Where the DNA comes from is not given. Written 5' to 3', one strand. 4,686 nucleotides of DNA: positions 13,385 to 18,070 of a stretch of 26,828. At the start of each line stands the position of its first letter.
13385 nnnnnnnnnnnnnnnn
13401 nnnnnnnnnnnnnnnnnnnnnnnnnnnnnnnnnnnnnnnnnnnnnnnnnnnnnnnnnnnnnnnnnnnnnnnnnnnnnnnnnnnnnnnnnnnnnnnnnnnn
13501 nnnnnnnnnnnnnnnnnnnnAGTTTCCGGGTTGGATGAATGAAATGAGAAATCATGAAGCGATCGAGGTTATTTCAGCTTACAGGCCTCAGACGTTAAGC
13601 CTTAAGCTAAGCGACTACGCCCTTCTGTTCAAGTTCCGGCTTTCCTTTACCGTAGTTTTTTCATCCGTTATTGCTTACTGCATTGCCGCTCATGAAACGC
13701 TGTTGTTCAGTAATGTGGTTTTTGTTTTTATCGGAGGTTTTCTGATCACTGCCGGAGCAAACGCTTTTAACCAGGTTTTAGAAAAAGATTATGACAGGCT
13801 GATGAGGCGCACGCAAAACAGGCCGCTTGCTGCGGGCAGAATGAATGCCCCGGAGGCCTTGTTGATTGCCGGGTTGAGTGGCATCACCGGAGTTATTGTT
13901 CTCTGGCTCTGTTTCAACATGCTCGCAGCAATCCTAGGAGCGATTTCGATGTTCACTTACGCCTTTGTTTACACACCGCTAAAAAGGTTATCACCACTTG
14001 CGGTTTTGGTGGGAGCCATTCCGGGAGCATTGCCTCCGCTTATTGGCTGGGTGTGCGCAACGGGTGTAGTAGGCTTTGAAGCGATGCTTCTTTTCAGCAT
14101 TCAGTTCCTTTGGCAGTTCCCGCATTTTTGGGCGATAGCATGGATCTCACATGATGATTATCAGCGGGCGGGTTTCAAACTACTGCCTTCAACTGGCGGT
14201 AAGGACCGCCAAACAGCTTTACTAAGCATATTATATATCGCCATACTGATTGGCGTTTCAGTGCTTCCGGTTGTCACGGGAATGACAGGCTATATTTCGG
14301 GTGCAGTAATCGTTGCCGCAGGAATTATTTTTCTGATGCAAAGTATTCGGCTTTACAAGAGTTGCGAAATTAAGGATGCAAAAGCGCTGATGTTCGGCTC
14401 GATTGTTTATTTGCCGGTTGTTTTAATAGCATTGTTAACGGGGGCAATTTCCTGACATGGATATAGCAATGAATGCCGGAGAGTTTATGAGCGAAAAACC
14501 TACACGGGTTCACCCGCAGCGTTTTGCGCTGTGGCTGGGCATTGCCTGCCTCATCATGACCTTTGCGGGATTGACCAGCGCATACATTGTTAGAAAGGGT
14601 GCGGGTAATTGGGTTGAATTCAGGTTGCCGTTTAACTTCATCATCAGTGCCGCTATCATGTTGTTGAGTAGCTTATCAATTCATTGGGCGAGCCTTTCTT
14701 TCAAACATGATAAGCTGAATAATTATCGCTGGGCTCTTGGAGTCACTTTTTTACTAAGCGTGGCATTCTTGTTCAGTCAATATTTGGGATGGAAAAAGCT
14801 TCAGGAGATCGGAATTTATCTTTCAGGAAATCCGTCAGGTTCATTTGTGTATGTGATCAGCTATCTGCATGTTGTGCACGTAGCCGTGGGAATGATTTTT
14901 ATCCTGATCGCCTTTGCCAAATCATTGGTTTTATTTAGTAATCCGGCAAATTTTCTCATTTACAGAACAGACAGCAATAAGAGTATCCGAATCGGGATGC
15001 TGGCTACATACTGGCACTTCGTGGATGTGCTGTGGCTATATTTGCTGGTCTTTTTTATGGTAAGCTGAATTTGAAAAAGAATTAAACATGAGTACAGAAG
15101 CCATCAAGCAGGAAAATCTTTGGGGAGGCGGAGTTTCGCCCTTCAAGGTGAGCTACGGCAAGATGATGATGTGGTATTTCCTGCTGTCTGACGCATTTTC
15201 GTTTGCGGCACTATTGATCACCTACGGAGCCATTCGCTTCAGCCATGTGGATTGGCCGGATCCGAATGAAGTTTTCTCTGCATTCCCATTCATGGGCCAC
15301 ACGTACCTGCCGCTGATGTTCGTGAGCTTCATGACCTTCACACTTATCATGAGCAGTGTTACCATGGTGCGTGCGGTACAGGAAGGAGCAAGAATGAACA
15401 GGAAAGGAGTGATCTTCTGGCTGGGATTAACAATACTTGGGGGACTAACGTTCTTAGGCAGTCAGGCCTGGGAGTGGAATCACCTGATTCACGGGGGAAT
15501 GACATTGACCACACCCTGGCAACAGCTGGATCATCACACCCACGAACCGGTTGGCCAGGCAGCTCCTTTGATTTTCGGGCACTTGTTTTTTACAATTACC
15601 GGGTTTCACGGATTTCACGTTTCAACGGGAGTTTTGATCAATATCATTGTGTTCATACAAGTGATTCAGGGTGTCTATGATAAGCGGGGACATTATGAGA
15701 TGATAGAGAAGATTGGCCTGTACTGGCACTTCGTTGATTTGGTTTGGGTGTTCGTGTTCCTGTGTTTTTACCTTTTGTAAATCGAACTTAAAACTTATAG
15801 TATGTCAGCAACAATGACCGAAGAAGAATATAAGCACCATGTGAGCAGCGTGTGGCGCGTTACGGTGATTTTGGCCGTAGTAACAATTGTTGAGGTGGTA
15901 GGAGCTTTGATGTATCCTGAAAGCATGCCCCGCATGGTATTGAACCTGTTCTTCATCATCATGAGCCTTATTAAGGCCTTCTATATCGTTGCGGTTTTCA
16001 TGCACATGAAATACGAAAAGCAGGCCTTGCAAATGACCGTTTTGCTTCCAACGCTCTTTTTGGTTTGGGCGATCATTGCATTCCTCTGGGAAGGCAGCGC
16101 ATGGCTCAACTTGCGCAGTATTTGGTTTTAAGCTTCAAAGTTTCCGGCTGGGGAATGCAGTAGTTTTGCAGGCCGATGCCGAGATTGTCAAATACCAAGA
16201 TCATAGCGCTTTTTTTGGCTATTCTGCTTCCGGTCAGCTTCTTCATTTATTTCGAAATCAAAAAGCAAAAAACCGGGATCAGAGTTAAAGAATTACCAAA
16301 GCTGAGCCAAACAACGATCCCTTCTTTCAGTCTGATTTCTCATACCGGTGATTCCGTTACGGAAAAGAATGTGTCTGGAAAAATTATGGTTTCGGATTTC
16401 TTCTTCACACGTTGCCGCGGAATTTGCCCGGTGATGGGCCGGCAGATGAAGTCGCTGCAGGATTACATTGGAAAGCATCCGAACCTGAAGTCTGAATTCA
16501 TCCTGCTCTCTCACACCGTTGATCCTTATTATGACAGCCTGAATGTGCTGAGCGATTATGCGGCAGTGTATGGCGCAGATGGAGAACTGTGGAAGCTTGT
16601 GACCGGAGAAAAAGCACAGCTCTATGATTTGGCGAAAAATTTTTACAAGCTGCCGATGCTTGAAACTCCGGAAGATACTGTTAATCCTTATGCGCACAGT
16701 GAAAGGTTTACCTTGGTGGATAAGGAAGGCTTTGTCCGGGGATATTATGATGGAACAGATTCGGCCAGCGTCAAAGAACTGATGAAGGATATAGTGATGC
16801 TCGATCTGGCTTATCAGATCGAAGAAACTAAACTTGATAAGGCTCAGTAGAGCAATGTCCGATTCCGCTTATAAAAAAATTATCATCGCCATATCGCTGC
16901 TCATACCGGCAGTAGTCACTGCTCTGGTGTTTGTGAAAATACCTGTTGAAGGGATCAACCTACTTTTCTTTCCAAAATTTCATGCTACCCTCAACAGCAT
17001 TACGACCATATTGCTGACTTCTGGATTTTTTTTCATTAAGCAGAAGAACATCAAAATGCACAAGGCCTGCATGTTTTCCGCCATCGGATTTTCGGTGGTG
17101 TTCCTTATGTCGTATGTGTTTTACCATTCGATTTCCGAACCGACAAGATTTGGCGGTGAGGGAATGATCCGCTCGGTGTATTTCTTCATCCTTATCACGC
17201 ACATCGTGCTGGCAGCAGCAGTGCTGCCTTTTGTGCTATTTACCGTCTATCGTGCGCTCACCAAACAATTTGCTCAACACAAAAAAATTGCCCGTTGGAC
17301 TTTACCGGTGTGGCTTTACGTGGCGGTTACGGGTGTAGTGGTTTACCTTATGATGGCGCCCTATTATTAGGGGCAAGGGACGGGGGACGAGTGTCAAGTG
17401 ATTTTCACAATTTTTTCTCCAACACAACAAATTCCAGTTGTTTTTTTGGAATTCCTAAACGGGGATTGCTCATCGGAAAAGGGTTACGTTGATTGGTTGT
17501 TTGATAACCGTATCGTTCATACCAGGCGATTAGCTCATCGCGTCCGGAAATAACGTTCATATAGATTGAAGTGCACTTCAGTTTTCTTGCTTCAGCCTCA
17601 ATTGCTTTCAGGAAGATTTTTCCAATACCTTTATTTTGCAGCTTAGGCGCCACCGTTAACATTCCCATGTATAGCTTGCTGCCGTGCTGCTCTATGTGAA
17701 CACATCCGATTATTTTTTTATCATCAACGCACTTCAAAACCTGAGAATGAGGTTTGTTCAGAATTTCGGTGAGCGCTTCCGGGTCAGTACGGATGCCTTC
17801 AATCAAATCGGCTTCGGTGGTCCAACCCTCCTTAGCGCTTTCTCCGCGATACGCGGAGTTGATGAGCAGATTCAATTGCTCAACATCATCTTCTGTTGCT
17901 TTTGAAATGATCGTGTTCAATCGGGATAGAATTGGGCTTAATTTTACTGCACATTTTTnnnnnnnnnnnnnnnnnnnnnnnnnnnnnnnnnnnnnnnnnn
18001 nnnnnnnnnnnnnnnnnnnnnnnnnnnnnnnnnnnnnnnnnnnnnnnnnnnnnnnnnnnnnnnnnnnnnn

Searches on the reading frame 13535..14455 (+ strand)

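Call 4: search_protein_families(library=pfam, proteins=[window:13535-14455:+], max_evalue=0.01)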
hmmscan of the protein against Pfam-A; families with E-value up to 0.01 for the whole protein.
window:13535-14455:+ (306 aa): 1 family
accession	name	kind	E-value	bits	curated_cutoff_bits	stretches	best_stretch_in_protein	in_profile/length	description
PF01040.23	UbiA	-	6.8e-56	189.8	34.2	1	41-288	2-247/250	UbiA prenyltransferase family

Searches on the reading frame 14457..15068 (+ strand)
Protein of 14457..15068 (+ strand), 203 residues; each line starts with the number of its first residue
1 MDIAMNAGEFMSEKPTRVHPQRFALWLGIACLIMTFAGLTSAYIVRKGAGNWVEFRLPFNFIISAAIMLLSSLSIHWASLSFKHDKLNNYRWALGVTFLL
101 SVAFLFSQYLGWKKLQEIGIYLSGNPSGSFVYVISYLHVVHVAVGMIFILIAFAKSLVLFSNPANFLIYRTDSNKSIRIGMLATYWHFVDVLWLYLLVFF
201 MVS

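Call 4: search_protein_families(library=pfam, proteins=[window:14457-15068:+], max_evalue=0.01)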
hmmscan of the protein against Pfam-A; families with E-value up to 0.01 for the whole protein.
window:14457-15068:+ (203 aa): 1 family
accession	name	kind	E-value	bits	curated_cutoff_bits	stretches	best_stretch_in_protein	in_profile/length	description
PF00510.24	COX3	-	5.7e-11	43.2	23.8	1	63-200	129-253/258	Cytochrome c oxidase subunit III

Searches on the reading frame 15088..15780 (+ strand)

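Call 4: search_protein_families(library=pfam, proteins=[window:15088-15780:+], max_evalue=0.01)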
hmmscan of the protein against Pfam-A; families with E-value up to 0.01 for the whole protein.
window:15088-15780:+ (230 aa): 1 family
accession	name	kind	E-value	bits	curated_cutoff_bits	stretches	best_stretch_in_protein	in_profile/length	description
PF00510.24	COX3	-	2.6e-10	41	23.8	1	161-229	188-255/258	Cytochrome c oxidase subunit III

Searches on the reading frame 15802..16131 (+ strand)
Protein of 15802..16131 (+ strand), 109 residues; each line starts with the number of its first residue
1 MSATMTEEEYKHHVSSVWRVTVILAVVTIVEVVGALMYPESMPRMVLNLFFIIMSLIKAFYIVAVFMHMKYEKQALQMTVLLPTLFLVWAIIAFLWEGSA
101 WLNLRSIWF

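Call 4: search_protein_families(library=pfam, proteins=[window:15802-16131:+], max_evalue=0.01)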
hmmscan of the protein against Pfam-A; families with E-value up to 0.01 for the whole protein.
window:15802-16131:+ (109 aa): 3 families
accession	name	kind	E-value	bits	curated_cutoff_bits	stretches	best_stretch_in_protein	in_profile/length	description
PF03626.19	COX4_pro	-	7e-12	46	28.9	1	18-92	1-72/72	Prokaryotic Cytochrome C oxidase subunit IV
PF14126.11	DUF4293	-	0.0014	19.3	27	1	7-93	46-132/153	Domain of unknown function (DUF4293)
PF10856.13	DUF2678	-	0.0094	16.4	27.8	0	20-69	34-83/118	Protein of unknown function (DUF2678)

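Call 5: search_protein_families(library=ncbifam, proteins=[window:15802-16131:+], max_evalue=1)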
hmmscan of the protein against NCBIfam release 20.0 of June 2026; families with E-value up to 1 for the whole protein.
window:15802-16131:+ (109 aa): 3 families
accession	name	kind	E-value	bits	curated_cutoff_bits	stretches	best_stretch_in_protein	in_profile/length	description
TIGR02229.1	caa3_sub_IV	subfamily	0.0032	18.2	37.25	1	12-91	2-82/92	caa(3)-type oxidase, subunit IV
NF004532.0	PRK05880.1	equivalog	0.071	13.3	120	1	33-68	39-74/83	F0F1 ATP synthase subunit C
NF005363.0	PRK06876.1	equivalog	0.3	11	71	1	38-69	41-71/80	F0F1 ATP synthase subunit C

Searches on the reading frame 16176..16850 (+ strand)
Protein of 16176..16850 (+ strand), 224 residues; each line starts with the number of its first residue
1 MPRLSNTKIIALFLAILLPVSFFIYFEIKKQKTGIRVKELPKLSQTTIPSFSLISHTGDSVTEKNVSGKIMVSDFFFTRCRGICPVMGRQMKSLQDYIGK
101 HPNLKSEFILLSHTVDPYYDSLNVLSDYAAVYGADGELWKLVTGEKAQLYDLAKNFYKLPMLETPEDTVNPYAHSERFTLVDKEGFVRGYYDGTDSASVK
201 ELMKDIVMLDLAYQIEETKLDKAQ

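Call 4: search_protein_families(library=pfam, proteins=[window:16176-16850:+], max_evalue=0.01)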
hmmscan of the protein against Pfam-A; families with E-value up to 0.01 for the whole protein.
window:16176-16850:+ (224 aa): 1 family
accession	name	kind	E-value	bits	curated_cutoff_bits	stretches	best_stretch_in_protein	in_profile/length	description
PF02630.20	SCO1-SenC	-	9.6e-24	84.3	22.8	1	50-185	3-132/134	SCO1/SenC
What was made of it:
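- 16176..16850 (+): SCO1/SenC copper chaperone gene with an intact CxxxC (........). Pfam PF02630, E = 1e-23 (call 4).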

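Call 5: search_protein_families(library=ncbifam, proteins=[window:16176-16850:+], max_evalue=1)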
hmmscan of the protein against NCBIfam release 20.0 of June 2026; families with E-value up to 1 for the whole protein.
window:16176-16850:+ (224 aa): 0 families

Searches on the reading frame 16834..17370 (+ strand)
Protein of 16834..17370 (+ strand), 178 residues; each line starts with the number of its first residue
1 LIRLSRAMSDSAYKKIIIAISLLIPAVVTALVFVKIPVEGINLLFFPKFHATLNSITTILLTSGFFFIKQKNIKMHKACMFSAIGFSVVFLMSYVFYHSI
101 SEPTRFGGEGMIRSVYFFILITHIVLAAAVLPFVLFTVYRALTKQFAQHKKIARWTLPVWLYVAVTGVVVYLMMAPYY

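Call 4: search_protein_families(library=pfam, proteins=[window:16834-17370:+], max_evalue=0.01)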
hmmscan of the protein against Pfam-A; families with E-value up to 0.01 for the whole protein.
window:16834-17370:+ (178 aa): 1 family
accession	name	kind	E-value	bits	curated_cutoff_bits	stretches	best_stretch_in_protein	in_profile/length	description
PF04238.17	DUF420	-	1.5e-47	161.6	30.5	1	46-174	1-130/130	Protein of unknown function (DUF420)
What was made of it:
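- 16834..17370 (+): DUF420/CtaM gene, the conserved genomic partner (likely ATG start at 16855). Pfam PF04238, E = 1.5e-47 (call 4).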

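Call 5: search_protein_families(library=ncbifam, proteins=[window:16834-17370:+], max_evalue=1)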
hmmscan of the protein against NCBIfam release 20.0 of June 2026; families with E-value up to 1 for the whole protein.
window:16834-17370:+ (178 aa): 2 families
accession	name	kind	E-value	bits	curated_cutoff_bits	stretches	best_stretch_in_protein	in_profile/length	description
NF052507.1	BA5345_fam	subfamily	0.11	12.5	40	1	149-172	5-28/181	BA5345 family protein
NF047874.1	MASE3_PAS_HK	subfamily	0.16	10.6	560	1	16-149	112-242/655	MASE3 domain-containing sensor histidine kinase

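Call 72: find_related_loci(query=A5, collection=metagenome_contigs, flank=2500)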
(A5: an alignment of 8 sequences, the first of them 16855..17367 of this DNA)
Query A5 (171 aa) in metagenome_contigs; peptide patterns used: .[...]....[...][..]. (x = any residue, [..] = any of these).
600 stretches matched a pattern (row limit reached: there are more); 597 encode a relative of the query (tblastn E <= 1e-3); the best 80 are kept; 80 distinct loci.
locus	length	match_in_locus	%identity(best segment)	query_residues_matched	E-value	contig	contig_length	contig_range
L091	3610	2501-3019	51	1-171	3e-58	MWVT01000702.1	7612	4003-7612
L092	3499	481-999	50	1-171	7e-55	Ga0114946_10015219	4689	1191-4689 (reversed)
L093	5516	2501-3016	52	2-171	2e-54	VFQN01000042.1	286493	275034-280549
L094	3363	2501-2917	58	33-171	2e-52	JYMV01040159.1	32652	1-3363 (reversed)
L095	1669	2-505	56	7-171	3e-53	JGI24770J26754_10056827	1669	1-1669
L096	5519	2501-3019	51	2-171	5e-52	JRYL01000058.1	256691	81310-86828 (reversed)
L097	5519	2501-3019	51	2-171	3e-51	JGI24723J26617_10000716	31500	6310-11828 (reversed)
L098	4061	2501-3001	51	4-171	8e-51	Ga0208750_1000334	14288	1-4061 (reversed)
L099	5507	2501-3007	48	1-167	2e-50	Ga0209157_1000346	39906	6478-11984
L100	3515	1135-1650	49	4-171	3e-50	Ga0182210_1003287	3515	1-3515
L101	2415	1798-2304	52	2-171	1e-50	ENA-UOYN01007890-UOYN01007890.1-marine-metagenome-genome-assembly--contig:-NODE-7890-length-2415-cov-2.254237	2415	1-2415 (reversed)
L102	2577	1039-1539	52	4-171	6e-50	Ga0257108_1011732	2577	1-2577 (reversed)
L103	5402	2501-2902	62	38-171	7e-50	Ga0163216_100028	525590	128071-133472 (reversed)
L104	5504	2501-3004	51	2-171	1e-49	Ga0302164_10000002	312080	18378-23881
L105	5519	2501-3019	49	2-171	8e-50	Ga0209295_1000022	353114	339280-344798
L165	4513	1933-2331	50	39-171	3e-44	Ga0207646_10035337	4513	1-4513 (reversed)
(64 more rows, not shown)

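Call 76: find_homologous_proteins(query=L165:929-1165:+, max_evalue=0.001)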
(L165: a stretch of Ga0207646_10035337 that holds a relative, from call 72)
Query L165:929-1165:+ (79 aa): 631 proteins with E <= 0.001 among 632 candidates; the best 120 are listed.
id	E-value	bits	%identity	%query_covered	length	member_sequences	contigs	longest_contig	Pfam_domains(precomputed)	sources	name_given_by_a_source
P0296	9.7e-43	161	99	100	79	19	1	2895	-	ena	-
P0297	3.1e-38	146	89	100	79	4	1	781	-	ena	-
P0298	1.7e-37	144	89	100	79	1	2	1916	-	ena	-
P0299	3.3e-37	143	90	100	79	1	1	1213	-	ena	-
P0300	6.7e-37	142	90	100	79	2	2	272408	-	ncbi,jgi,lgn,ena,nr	ncbi:MAG TPA: hypothetical protein VEM96_09240 [Pyrinomonadaceae bacterium]|nr:hypothetical protein 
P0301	1.9e-35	138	89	100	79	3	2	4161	-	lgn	-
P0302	8.7e-35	136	86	99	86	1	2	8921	-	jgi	jgi:hypothetical protein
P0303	1.7e-34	135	85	100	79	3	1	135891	-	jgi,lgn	jgi:hypothetical protein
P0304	3.4e-34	134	84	100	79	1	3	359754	-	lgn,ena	-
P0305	1.2e-33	132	86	99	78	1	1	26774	-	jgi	jgi:hypothetical protein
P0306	2.2e-33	131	85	99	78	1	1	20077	-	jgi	jgi:hypothetical protein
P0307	2.9e-33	131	83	97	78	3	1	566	-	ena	-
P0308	3.3e-33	131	85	99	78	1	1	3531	-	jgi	jgi:hypothetical protein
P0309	5.4e-33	130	83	97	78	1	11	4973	-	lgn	-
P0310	1.3e-32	129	83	99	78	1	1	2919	-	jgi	jgi:hypothetical protein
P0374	1.5e-23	100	65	100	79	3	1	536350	-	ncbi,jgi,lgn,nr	ncbi:MAG: hypothetical protein QOH71_906 [Blastocatellia bacterium]|jgi:hypothetical protein|nr:hypo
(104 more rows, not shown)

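Call 78: find_encoding_contigs(protein=P0374, flank=7000, max_places=1)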
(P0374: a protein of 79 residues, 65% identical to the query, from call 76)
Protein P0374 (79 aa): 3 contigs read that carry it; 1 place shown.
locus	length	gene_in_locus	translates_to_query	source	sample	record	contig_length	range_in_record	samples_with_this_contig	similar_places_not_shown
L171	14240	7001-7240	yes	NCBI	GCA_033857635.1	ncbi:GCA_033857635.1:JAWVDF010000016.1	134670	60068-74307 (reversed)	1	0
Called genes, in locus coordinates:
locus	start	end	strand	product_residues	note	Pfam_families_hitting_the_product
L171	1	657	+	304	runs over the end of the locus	PF02628:COX15-CtaA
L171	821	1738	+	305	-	PF01040:UbiA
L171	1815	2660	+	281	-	PF02790:COX2_TM (weak), PF00116:COX2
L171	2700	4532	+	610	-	PF00115:COX1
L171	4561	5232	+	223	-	PF00510:COX3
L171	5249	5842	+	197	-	PF00510:COX3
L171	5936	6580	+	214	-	PF00510:COX3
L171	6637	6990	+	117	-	PF03626:COX4_pro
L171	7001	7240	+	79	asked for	-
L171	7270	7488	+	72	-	-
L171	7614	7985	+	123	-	-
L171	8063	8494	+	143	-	PF04238:DUF420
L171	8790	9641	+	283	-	PF13513:HEAT_EZ (faint), PF25919:BSH_CusB (weak), PF02985:HEAT (faint), PF13646:HEAT_2 (weak), PF25917:BSH_RND (weak)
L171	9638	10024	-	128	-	PF12838:Fer4_7 (faint)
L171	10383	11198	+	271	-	-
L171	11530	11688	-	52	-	-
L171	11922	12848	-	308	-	PF00892:EamA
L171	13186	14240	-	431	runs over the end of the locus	PF00364:Biotin_lipoyl, PF25997:BSH_YhbJ (weak), PF02817:E3_binding, PF00198:2-oxoacid_dh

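Call 79: find_encoding_contigs(protein=P0300, flank=7000, max_places=1)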
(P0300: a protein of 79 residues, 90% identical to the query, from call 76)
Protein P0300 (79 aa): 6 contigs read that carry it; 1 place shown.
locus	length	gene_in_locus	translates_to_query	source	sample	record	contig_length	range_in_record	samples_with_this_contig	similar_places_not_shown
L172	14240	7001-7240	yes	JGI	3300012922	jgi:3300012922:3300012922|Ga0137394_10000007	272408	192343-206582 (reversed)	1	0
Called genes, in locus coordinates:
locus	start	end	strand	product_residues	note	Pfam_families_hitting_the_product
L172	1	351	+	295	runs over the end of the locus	PF13620:CarboxypepD_reg, PF14686:fn3_3 (weak)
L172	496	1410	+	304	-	PF02628:COX15-CtaA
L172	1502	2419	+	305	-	PF01040:UbiA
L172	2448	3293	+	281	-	PF02790:COX2_TM (weak), PF00116:COX2, PF13473:Cupredoxin_1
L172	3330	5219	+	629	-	PF00115:COX1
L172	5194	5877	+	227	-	PF00510:COX3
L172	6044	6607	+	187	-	PF00510:COX3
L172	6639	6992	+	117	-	PF03626:COX4_pro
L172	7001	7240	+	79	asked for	-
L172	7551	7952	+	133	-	-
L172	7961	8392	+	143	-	PF04238:DUF420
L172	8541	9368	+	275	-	PF13513:HEAT_EZ (faint), PF25919:BSH_CusB (faint), PF02985:HEAT (faint), PF13646:HEAT_2 (weak), PF00364:Biotin_lipoyl (faint), PF25917:BSH_RND (weak)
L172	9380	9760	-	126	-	PF12838:Fer4_7 (faint)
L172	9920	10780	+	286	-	-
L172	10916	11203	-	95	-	-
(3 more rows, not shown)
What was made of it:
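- In Blastocatellia and Pyrinomonadaceae the mini gene lies in the cox operon together with DUF420 (calls 78, 79). In Acidobacteriota the gene follows coxIV, a structural gene, rather than DUF420 (calls 78, 79). In Acidobacteriota the gene lies 9-11 nt after coxIV (calls 78, 79).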

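Call 81: search_protein_families(library=pfam, proteins=[L171:7270-7488:+, L171:7614-7985:+, L171:8790-9641:+], max_evalue=0.01)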
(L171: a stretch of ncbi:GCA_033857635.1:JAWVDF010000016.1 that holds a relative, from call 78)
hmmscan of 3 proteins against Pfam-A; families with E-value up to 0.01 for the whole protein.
L171:7270-7488:+ (72 aa): 1 family
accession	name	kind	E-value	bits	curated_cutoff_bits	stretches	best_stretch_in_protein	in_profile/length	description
PF14311.12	DUF4379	-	0.0012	19.5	24.5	0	13-29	41-56/56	Probable Treble clef zinc finger domain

L171:7614-7985:+ (123 aa): 0 families

L171:8790-9641:+ (283 aa): 6 families
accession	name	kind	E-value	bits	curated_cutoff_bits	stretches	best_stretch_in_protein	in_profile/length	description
PF13646.12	HEAT_2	-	9.7e-11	42.2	27.7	1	93-159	5-71/88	HEAT repeats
PF02985.28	HEAT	-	7.2e-09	35.5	23.5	1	124-147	5-28/31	HEAT repeat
PF13513.12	HEAT_EZ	-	2e-05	25.4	27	0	121-140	30-49/55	HEAT-like repeat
PF13533.13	Biotin_lipoyl_2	-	6.1e-05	23.2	29.8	1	201-227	3-29/32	Biotin-lipoyl like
PF00364.28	Biotin_lipoyl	-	0.00021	21.5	22.1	1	200-227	44-71/73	Biotin-requiring enzyme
PF13437.12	HlyD_3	-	0.0035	18.5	22.2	0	201-246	2-42/106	HlyD family secretion protein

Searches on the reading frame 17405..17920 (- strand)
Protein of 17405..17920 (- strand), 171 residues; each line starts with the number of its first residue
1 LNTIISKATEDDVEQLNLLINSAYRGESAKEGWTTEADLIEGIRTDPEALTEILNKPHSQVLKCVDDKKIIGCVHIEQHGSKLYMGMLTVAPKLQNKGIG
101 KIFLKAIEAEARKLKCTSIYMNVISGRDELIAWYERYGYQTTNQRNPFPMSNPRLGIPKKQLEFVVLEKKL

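Call 4: search_protein_families(library=pfam, proteins=[window:17405-17920:-], max_evalue=0.01)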
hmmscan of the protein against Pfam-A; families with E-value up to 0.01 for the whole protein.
window:17405-17920:- (171 aa): 5 families
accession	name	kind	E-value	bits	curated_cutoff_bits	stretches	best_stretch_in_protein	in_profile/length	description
PF00583.31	Acetyltransf_1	-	3.2e-13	50.4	20.7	1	49-139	23-116/116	Acetyltransferase (GNAT) family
PF13673.13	Acetyltransf_10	-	7.7e-13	49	23.6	1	46-144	18-112/128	Acetyltransferase (GNAT) domain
PF13508.13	Acetyltransf_7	-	1.6e-11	44.9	27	1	58-140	2-83/84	Acetyltransferase (GNAT) domain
PF13420.13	Acetyltransf_4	-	7.2e-05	23.3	24.3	1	5-143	1-138/155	Acetyltransferase (GNAT) domain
PF08445.16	FR47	-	0.0047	17.3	22.1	1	84-144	23-82/86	FR47-like protein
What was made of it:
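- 17405..17920 (-): GNAT acetyltransferase gene inserted between DUF420 and the mini gene (specific to this genome). Pfam in call 4.
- Checked: First, the 588-nt gap is filled by a GNAT acetyltransferase gene on the minus strand (17405-17920; Pfam E = 3e-13, call 4), so the ORF is not contiguous with the cox operon here.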

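Call 5: search_protein_families(library=ncbifam, proteins=[window:17405-17920:-], max_evalue=1)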
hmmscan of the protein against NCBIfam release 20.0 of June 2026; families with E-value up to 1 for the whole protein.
window:17405-17920:- (171 aa): 23 families
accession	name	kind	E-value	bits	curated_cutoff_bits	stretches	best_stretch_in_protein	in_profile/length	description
NF002959.0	PRK03624.1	equivalog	1e-09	38.3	124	1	37-143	27-133/147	GNAT family acetyltransferase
NF040501.1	resist_ArsN2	equivalog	1.5e-09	37.5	125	1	54-144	19-106/133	arsenic resistance N-acetyltransferase ArsN2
TIGR01575.1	rimI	equivalog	1.7e-08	34.7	86.4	1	47-146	20-119/132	ribosomal protein S18-alanine N-acetyltransferase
TIGR03585.1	PseH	equivalog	9.8e-06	25.7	93.1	1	55-145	47-139/156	UDP-4-amino-4,6-dideoxy-N-acetyl-beta-L-altrosamine N-acetyltransferase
NF033083.0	AAC_3_I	equivalog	3.5e-05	24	200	1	44-140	33-135/145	AAC(3)-I family aminoglycoside N-acetyltransferase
NF005840.0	PRK07757.1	equivalog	3.6e-05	23.7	154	1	64-124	47-108/153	N-acetyltransferase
NF003641.0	PRK05279.1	equivalog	9.2e-05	21.5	344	1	66-144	341-417/441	amino-acid N-acetyltransferase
NF033078.2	AAC_6p_Ia_fam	equivalog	9.4e-05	22.3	265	1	48-120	41-113/181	AAC(6')-Ia family aminoglycoside 6'-N-acetyltransferase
NF007025.1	PRK09491.1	equivalog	0.00044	20.2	173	1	88-152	68-133/145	ribosomal protein S18-alanine N-acetyltransferase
NF053587.1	SpmdActasePaiA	equivalog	0.0018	18.1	250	1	87-145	95-153/172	spermidine/spermine N(1)-acetyltransferase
NF000482.1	AAC_3_XI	exception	0.0021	17.9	300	1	85-144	78-137/148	aminoglycoside N-acetyltransferase AAC(3)-XI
TIGR01890.1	N-Ac-Glu-synth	equivalog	0.0037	16.3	202.85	1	67-151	330-411/429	amino-acid N-acetyltransferase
NF008212.0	PRK10975.1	equivalog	0.0045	16.8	219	1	66-121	146-202/232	dTDP-4-amino-4,6-dideoxy-D-galactose acyltransferase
NF033150.1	AAC_6p_A49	exception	0.0056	16.4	410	1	61-113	54-107/184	aminoglycoside 6'-N-acetyltransferase AacA49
NF000486.1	AAC_6p_Ip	exception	0.0079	16.2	390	1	43-116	17-90/173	aminoglycoside 6'-N-acetyltransferase AAC(6')-Ip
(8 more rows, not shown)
